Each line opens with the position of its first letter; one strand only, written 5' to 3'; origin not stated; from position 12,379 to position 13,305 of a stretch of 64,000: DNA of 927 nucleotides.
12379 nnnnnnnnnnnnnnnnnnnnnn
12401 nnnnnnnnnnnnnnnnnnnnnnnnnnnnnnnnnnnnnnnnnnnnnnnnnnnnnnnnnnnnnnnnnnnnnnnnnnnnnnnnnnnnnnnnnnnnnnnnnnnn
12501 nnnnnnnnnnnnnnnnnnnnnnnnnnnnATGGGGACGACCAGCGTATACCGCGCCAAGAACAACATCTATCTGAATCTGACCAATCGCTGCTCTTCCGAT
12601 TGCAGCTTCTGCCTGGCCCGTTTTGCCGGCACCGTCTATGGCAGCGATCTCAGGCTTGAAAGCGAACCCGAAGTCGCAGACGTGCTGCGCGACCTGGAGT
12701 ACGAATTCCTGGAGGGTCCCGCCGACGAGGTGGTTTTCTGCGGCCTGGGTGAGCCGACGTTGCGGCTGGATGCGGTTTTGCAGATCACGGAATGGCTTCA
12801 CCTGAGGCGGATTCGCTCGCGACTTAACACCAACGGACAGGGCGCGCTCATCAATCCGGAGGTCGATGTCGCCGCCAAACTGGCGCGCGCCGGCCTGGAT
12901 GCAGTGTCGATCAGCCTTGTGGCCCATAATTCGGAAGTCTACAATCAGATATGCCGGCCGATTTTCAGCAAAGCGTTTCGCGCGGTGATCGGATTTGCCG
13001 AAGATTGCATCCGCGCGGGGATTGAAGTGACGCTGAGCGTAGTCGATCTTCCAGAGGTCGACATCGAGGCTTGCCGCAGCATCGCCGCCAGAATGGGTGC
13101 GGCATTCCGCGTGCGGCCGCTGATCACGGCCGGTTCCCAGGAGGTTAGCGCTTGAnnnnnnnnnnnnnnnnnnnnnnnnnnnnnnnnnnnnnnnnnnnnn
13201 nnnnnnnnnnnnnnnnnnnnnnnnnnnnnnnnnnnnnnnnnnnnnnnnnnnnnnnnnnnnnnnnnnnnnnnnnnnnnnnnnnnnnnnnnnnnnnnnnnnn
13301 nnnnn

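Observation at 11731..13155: Xylose-isomerase-like TIM-barrel protein paired with a minimal ~208-aa radical SAM enzyme upstream of an OmpR/HK-htrA module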

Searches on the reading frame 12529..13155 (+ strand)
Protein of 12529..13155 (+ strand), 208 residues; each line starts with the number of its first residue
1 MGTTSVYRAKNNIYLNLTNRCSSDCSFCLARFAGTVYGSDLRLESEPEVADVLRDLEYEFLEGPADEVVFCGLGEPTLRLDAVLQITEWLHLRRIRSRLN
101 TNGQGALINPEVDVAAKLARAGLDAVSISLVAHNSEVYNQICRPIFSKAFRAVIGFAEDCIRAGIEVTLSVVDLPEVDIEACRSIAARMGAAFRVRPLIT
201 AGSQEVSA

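Call 3: search_protein_families(library=pfam, proteins=[window:12529-13155:+], max_evalue=0.01)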
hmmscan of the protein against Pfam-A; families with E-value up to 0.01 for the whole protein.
window:12529-13155:+ (208 aa): 1 family
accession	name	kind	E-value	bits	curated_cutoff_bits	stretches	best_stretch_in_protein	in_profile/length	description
PF04055.27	Radical_SAM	-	6.4e-15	56.1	29.5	1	16-180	2-157/166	Radical SAM superfamily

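Call 4: search_protein_families(library=ncbifam, proteins=[window:12529-13155:+], max_evalue=0.01)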
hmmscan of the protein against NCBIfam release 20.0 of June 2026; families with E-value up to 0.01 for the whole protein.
window:12529-13155:+ (208 aa): 32 families (the best 25 are shown)
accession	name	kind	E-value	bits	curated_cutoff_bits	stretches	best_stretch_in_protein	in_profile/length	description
TIGR04038.1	tatD_link_rSAM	subfamily_domain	1.9e-54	184.4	129.7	1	6-198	3-191/192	TatD family nuclease-associated radical SAM protein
TIGR04100.1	rSAM_pair_X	hypoth_equivalog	2.9e-49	167.3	262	1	6-197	3-195/197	TIGR04100 family radical SAM protein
TIGR04055.1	rSAM_NirJ2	equivalog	3.1e-11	43.4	500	1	14-192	3-167/326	putative heme d1 biosynthesis radical SAM protein NirJ2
TIGR02668.1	moaA_archaeal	equivalog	3.5e-11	42.6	325.25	1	10-176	9-160/303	GTP 3',8-cyclase MoaA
TIGR04317.1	W_rSAM_matur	equivalog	7.8e-10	38.4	380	1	12-143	5-123/349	tungsten cofactor oxidoreductase radical SAM maturase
TIGR02666.1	moaA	equivalog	4.4e-09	35.8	284.05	1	8-179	7-170/336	GTP 3',8-cyclase MoaA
NF045646.2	rSAM_Se_TrsS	equivalog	4.5e-09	35.3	490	1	14-184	89-246/441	radical SAM (seleno)protein TrsS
NF001199.0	PRK00164.2-1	equivalog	1.1e-08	34.6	231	1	8-165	9-150/308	GTP 3',8-cyclase MoaA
TIGR04546.1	rSAM_ahbC_deAc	equivalog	1.1e-08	34.3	650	1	12-170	40-182/390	12,18-didecarboxysiroheme deacetylase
TIGR04054.1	rSAM_NirJ1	equivalog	2.6e-08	32.9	650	1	13-169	38-178/387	putative heme d1 biosynthesis radical SAM protein NirJ1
NF050035.1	rSAM_WgK_link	exception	8.1e-08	31.6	650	1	6-150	4-137/367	radical SAM/SPASM peptide maturase WgkB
TIGR03962.1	mycofact_rSAM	equivalog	1.1e-07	31.4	265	1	15-202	16-189/339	mycofactocin radical SAM maturase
NF045702.1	rSAM_GDGT_ether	equivalog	1.7e-07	30.2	450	1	15-147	90-217/486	tetraether lipid synthase Tes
TIGR04545.1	rSAM_ahbD_hemeb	equivalog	2.4e-07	30.5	500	1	15-201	4-178/339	heme b synthase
TIGR04051.1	rSAM_NirJ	equivalog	3.6e-07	29.5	515.45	1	14-171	5-150/354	heme d1 biosynthesis radical SAM protein NirJ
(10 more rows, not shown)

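Call 7: find_homologous_proteins(query=window:12529-13155:+, max_evalue=1e-10)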
Query window:12529-13155:+ (208 aa): 1726 proteins with E <= 1e-10 among 2132 candidates; the best 120 are listed.
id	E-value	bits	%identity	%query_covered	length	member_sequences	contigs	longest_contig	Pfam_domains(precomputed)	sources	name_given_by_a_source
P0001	2.3e-128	444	98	100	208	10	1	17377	PF04055.28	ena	-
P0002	9.8e-125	432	96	100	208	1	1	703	PF04055.28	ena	-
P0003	7.9e-96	337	75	99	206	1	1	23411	PF04055.28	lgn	-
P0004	2.7e-94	332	74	98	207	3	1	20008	PF04055.28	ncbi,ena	-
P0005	5.4e-93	328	72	99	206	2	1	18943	PF04055.28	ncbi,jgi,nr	ncbi:MAG: radical SAM protein [Gaiellales bacterium]|nr:MAG: radical SAM protein [Gaiellales bacteri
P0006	1.1e-92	327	72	98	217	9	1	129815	PF04055.28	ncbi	ncbi:MAG: TatD family nuclease-associated radical SAM protein [Thermoleophilia bacterium]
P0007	3.0e-91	322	72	98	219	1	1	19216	PF04055.28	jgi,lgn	-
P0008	4.9e-91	322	72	98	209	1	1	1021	PF04055.28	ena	-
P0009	5.2e-91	322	73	97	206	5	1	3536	PF04055.28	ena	-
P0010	6.3e-91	321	72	98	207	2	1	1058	PF04055.28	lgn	-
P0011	8.5e-91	321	68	98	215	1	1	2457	PF04055.28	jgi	jgi:TatD family-associated radical SAM protein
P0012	2.8e-90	319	71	98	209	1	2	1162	PF04055.28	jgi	-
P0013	3.2e-90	319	71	99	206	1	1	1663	PF04055.28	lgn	-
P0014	3.2e-90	319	71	99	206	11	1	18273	PF04055.28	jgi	-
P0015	4.1e-90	319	70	99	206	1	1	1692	PF04055.28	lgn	-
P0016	9.3e-90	318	71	100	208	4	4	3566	PF04055.28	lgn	-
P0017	1.1e-89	317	69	99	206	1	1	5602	PF04055.28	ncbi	-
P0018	1.2e-89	317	70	99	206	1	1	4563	PF04055.28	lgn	-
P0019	1.7e-89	317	69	99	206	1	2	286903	PF04055.28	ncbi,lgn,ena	-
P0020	1.7e-89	317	70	99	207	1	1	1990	PF04055.28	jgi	-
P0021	3.4e-89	316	69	99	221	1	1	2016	PF04055.28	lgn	-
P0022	3.6e-89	316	69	99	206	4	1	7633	PF04055.28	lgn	-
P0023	5.8e-89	315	70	98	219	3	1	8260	PF04055.28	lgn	-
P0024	6.7e-89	315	70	98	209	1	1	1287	PF04055.28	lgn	-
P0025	1.1e-88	314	72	98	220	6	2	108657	PF04055.28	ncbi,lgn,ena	ncbi:MAG: TatD family nuclease-associated radical SAM protein [Thermoleophilia bacterium]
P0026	1.5e-88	314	69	98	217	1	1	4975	PF04055.28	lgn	-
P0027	2.4e-88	313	69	100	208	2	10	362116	PF04055.28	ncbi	ncbi:MAG: TatD family nuclease-associated radical SAM protein [Thermoleophilia bacterium]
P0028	3.6e-88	312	69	99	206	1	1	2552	PF04055.28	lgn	-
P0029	4.1e-88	312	69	99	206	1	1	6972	PF04055.28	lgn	-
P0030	1.1e-87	311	70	97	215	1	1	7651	PF04055.28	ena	-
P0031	1.1e-87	311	68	99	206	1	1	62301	PF04055.28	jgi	-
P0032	1.5e-87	310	68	99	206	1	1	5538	PF04055.28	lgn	-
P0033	1.7e-87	310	69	98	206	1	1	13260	PF04055.28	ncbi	-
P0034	1.8e-87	310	68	99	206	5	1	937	PF04055.28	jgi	-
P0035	2.2e-87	310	68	99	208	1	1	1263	PF04055.28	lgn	-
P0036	7.8e-87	308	68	99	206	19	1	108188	PF04055.28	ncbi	-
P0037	8.9e-87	308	69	99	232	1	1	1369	PF04055.28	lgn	-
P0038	1.4e-86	307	66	99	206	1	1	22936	PF04055.28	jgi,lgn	jgi:TatD family-associated radical SAM protein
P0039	1.7e-86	307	67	99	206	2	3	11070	PF04055.28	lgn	-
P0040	2.9e-86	306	69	99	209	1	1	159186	PF04055.28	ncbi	ncbi:MAG: TatD family nuclease-associated radical SAM protein [Thermoleophilia bacterium]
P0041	3.5e-86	306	68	98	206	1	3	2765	PF04055.28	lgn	-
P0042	6.3e-86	305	67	98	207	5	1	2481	PF04055.28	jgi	jgi:TatD family-associated radical SAM protein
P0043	9.9e-86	304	67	97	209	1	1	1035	PF04055.28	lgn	-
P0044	1.8e-85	304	70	96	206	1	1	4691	PF04055.28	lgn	-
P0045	3.7e-85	303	67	99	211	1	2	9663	PF04055.28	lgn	-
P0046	4.5e-85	302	67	99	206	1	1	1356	PF04055.28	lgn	-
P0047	5.4e-85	302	66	99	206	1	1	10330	PF04055.28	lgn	-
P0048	5.8e-85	302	67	98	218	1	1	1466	PF04055.28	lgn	-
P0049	6.5e-85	302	68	97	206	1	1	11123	PF04055.28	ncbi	-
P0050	7.1e-85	302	67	98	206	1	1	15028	PF04055.28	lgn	-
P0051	7.4e-85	302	67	97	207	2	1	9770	PF04055.28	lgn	-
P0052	8.5e-85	301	67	99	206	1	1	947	PF04055.28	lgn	-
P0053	4.0e-84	299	66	97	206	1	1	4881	PF04055.28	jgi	jgi:cyclic pyranopterin phosphate synthase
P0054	5.0e-84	299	67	98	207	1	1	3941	PF04055.28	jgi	jgi:TatD family-associated radical SAM protein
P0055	5.8e-84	299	69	96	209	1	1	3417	PF04055.28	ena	-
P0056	5.9e-84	299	66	99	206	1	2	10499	PF04055.28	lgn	-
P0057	3.9e-83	296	66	99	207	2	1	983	PF04055.28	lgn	-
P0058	9.2e-83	295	67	96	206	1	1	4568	PF04055.28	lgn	-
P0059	1.7e-82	294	66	99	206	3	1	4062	PF04055.28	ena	-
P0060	1.9e-81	290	66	97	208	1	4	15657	PF04055.28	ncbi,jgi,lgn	jgi:TatD family-associated radical SAM protein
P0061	9.5e-81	288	64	97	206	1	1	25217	PF04055.28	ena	-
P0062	7.6e-80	285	65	97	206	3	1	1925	PF04055.28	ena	-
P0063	4.5e-79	283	64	97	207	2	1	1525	PF04055.28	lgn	-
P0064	1.0e-78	282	63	96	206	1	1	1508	PF04055.28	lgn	-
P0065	7.0e-77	276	62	97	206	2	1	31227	PF04055.28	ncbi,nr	ncbi:MAG: radical SAM protein [Thermoleophilia bacterium]|nr:radical SAM protein [Thermoleophilia ba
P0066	1.8e-76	274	63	93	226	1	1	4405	PF04055.28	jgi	jgi:TatD family-associated radical SAM protein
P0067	1.1e-74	268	59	96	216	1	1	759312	PF04055.28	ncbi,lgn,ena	-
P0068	1.2e-74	268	62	94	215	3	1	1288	PF04055.28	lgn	-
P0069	1.9e-74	268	62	93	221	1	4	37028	PF04055.28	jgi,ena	jgi:TatD family-associated radical SAM protein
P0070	3.0e-74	267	59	97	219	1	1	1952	PF04055.28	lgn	-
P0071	1.9e-73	264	57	100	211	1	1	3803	PF04055.28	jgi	jgi:TatD family-associated radical SAM protein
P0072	2.0e-73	264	60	93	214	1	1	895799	PF04055.28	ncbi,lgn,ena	-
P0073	2.8e-73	264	60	95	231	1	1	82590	PF04055.28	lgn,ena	-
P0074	3.2e-73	264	61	94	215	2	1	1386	PF04055.28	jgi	jgi:cyclic pyranopterin phosphate synthase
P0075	3.8e-73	263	62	93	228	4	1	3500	PF04055.28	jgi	jgi:TatD family-associated radical SAM protein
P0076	1.0e-72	262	60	95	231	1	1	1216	PF04055.28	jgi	jgi:TatD family-associated radical SAM protein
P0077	1.1e-72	262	59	97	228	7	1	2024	PF04055.28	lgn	-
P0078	1.2e-72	262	58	96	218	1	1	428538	PF04055.28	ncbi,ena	-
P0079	1.9e-72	261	61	94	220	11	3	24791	PF04055.28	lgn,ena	-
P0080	2.0e-72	261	62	93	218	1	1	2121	PF04055.28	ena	-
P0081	2.6e-72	261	60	97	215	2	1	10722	PF04055.28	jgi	jgi:cyclic pyranopterin phosphate synthase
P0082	2.7e-72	261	61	93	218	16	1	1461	PF04055.28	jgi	jgi:GTP 3',8-cyclase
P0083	3.9e-72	260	62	94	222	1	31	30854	PF04055.28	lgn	-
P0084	4.5e-72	260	58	95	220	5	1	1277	PF04055.28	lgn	-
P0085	4.8e-72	260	57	98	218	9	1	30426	PF04055.28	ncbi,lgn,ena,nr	ncbi:MAG TPA: TatD family nuclease-associated radical SAM protein [Thermoleophilia bacterium]|nr:Tat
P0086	6.8e-72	259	58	96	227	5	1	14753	PF04055.28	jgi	jgi:TatD family-associated radical SAM protein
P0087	1.0e-71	259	60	96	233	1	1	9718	PF04055.28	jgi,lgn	jgi:GTP 3',8-cyclase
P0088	1.3e-71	258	60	96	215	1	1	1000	PF04055.28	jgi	jgi:cyclic pyranopterin phosphate synthase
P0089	1.5e-71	258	61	91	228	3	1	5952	PF04055.28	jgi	jgi:TatD family-associated radical SAM protein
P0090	1.9e-71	258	60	93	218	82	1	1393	PF04055.28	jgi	-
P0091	2.3e-71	258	60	91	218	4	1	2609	PF04055.28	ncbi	-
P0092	2.7e-71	257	60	93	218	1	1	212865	PF04055.28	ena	-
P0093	3.4e-71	257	59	96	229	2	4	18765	PF04055.28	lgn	-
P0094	4.1e-71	257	61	93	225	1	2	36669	PF04055.28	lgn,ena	-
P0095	4.4e-71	257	60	93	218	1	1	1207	PF04055.28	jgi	jgi:TatD family-associated radical SAM protein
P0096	4.7e-71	257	61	91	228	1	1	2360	PF04055.28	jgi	jgi:cyclic pyranopterin phosphate synthase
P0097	5.6e-71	256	59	98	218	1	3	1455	PF04055.28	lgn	-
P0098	8.3e-71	256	62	91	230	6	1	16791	PF04055.28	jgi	-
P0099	8.7e-71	256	59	91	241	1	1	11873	PF04055.28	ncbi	-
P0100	1.0e-70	255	59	95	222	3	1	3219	PF04055.28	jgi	jgi:GTP 3',8-cyclase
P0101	1.2e-70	255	56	97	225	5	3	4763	PF04055.28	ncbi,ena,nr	ncbi:MAG TPA: TatD family nuclease-associated radical SAM protein [Thermoleophilia bacterium]|nr:Tat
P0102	1.4e-70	255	57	96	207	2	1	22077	PF04055.28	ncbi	ncbi:MAG: TatD family nuclease-associated radical SAM protein [Thermoleophilia bacterium]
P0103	1.4e-70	255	58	93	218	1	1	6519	PF04055.28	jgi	jgi:TatD family-associated radical SAM protein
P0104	1.5e-70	255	60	93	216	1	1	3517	PF04055.28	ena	-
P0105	1.9e-70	255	59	93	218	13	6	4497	PF04055.28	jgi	jgi:cyclic pyranopterin phosphate synthase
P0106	2.4e-70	254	59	94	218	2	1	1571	PF04055.28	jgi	jgi:TatD family-associated radical SAM protein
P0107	2.5e-70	254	58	95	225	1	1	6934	PF04055.28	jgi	jgi:GTP 3',8-cyclase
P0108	2.8e-70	254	56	95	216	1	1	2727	PF04055.28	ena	-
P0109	4.0e-70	254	60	95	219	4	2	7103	PF04055.28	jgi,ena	jgi:TatD family-associated radical SAM protein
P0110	4.5e-70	253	60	93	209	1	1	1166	PF04055.28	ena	-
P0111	4.8e-70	253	58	97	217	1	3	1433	PF04055.28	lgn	-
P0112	5.0e-70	253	59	95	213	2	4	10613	PF04055.28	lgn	-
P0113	5.9e-70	253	60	93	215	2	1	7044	PF04055.28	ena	-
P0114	6.0e-70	253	57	94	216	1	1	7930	PF04055.28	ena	-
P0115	7.7e-70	253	59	91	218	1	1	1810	PF04055.28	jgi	jgi:GTP 3',8-cyclase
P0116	9.4e-70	252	59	93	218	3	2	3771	PF04055.28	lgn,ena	-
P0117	9.4e-70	252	59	93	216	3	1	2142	PF04055.28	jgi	jgi:TatD family-associated radical SAM protein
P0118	1.1e-69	252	59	91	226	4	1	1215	PF04055.28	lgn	-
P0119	1.1e-69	252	61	91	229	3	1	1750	PF04055.28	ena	-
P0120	1.1e-69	252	58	85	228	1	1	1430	PF04055.28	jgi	-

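Call 8: find_encoding_contigs(protein=P0006, flank=6000, max_places=3)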
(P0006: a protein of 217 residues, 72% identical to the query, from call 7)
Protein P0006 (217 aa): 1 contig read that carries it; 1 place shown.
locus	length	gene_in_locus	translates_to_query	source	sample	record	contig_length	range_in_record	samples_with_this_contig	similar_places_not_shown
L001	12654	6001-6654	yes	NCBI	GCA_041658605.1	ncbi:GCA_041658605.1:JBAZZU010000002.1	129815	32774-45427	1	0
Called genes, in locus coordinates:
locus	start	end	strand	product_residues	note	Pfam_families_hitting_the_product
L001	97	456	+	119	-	PF01022:HTH_5, PF12840:HTH_20 (weak)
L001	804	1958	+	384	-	PF01266:DAO (faint), PF07992:Pyr_redox_2, PF21706:FCSD_central (weak)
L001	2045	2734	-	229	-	PF04298:Zn_peptidase_2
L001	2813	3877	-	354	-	PF03706:LPG_synthase_TM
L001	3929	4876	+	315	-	PF01820:Dala_Dala_lig_N, PF02222:ATP-grasp (weak), PF02655:ATP-grasp_3 (weak), PF02786:CPSase_L_D2 (faint), PF07478:Dala_Dala_lig_C, PF13535:ATP-grasp_4 (weak)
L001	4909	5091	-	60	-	-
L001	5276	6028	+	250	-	PF01261:AP_endonuc_2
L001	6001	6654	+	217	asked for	PF04055:Radical_SAM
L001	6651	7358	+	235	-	PF23198:PDE8A_N (weak), PF00072:Response_reg, PF00486:Trans_reg_C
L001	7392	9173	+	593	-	PF00672:HAMP, PF00512:HisKA, PF02518:HATPase_c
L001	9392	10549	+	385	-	PF00089:Trypsin, PF13365:Trypsin_2, PF00595:PDZ, PF13180:PDZ_2, PF17820:PDZ_6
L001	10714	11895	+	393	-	PF00850:Hist_deacetyl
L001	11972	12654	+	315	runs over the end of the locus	PF00459:Inositol_P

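Call 9: find_encoding_contigs(protein=P0067, flank=6000, max_places=3)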
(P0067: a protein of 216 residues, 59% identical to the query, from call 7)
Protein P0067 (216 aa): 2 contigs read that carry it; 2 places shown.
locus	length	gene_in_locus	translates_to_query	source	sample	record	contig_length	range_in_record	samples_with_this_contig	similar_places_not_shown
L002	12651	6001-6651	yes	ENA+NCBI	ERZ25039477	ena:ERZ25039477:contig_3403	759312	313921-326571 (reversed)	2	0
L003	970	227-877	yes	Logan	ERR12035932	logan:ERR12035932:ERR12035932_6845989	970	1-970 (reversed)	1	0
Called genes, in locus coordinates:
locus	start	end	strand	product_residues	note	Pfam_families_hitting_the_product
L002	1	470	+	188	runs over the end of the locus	PF09919:DUF2149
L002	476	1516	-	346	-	PF02195:ParB_N, PF17762:HTH_ParB, PF23552:ParB_C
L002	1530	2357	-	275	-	PF00142:Fer4_NifH (faint), PF01656:CbiA, PF02374:ArsA_ATPase (weak), PF06564:CBP_BcsQ (weak), PF09140:MipZ (weak), PF10609:ParA, PF13614:AAA_31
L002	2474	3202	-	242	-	PF02527:GidB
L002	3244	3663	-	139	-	PF13581:HATPase_c_2, PF02518:HATPase_c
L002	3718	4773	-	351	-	PF04055:Radical_SAM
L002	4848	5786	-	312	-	PF00459:Inositol_P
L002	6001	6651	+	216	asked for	PF04055:Radical_SAM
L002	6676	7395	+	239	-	PF23198:PDE8A_N (weak), PF00072:Response_reg, PF00486:Trans_reg_C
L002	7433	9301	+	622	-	PF00672:HAMP, PF00512:HisKA, PF02518:HATPase_c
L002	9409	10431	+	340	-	PF00089:Trypsin, PF13365:Trypsin_2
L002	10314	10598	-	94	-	-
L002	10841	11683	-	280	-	-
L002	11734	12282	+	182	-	-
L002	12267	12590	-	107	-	-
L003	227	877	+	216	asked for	PF04055:Radical_SAM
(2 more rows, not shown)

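Call 10: find_encoding_contigs(protein=P0072, flank=6000, max_places=2)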
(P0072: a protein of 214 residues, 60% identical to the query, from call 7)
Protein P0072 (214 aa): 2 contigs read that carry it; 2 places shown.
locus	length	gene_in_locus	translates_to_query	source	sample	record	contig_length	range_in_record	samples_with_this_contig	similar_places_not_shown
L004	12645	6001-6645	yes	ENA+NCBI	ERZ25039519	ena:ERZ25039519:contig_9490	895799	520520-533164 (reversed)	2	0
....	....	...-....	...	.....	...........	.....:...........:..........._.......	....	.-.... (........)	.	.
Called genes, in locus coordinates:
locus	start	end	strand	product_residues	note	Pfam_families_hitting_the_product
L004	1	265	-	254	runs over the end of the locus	PF00142:Fer4_NifH (faint), PF01656:CbiA, PF02374:ArsA_ATPase (weak), PF06564:CBP_BcsQ (weak), PF09140:MipZ (weak), PF10609:ParA, PF13614:AAA_31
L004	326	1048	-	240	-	PF02527:GidB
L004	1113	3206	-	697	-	PF09822:ABC_transp_aux (weak), PF23355:IFT52_GIFT (faint), PF14258:DUF4350, PF27016:TCAF_N (faint), PF19985:DUF6421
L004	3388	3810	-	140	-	PF13581:HATPase_c_2, PF02518:HATPase_c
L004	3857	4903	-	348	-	PF04055:Radical_SAM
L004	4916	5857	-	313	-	PF00459:Inositol_P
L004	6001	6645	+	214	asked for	PF04055:Radical_SAM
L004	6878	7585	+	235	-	PF00072:Response_reg, PF23198:PDE8A_N (weak), PF00486:Trans_reg_C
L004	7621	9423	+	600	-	PF00672:HAMP, PF00512:HisKA, PF02518:HATPase_c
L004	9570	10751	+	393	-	PF00089:Trypsin, PF13365:Trypsin_2, PF00595:PDZ (faint), PF13180:PDZ_2, PF17820:PDZ_6 (faint)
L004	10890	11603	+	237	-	PF08348:PAS_6, PF13309:HTH_22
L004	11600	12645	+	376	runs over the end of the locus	-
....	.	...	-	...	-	?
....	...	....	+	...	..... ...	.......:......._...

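Call 11: find_encoding_contigs(protein=P0078, flank=6000, max_places=2)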
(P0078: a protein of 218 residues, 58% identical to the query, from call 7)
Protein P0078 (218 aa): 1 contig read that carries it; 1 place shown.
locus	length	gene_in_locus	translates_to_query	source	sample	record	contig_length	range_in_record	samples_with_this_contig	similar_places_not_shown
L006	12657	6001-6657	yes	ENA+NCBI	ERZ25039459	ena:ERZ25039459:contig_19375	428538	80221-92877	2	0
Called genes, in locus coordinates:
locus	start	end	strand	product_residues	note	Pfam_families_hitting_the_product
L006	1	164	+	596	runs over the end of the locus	PF13243:SQHop_cyclase_C (faint), PF13249:SQHop_cyclase_N (faint), PF00432:Prenyltrans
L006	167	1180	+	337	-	-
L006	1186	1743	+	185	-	PF09919:DUF2149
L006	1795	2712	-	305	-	PF02195:ParB_N, PF17762:HTH_ParB, PF23552:ParB_C (weak)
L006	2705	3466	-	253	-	PF00142:Fer4_NifH (weak), PF01656:CbiA, PF02374:ArsA_ATPase (weak), PF06564:CBP_BcsQ, PF09140:MipZ, PF10609:ParA, PF13614:AAA_31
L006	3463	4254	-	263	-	PF02527:GidB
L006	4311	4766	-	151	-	PF13581:HATPase_c_2, PF02518:HATPase_c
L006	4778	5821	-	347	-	PF04055:Radical_SAM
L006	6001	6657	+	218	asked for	PF04055:Radical_SAM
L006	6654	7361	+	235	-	PF00072:Response_reg, PF23198:PDE8A_N (weak), PF00486:Trans_reg_C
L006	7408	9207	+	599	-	PF00672:HAMP, PF00512:HisKA, PF02518:HATPase_c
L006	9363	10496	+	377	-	-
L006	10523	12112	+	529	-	PF09043:Lys-AminoMut_A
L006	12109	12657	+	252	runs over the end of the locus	PF16554:OAM_dimer, PF02310:B12-binding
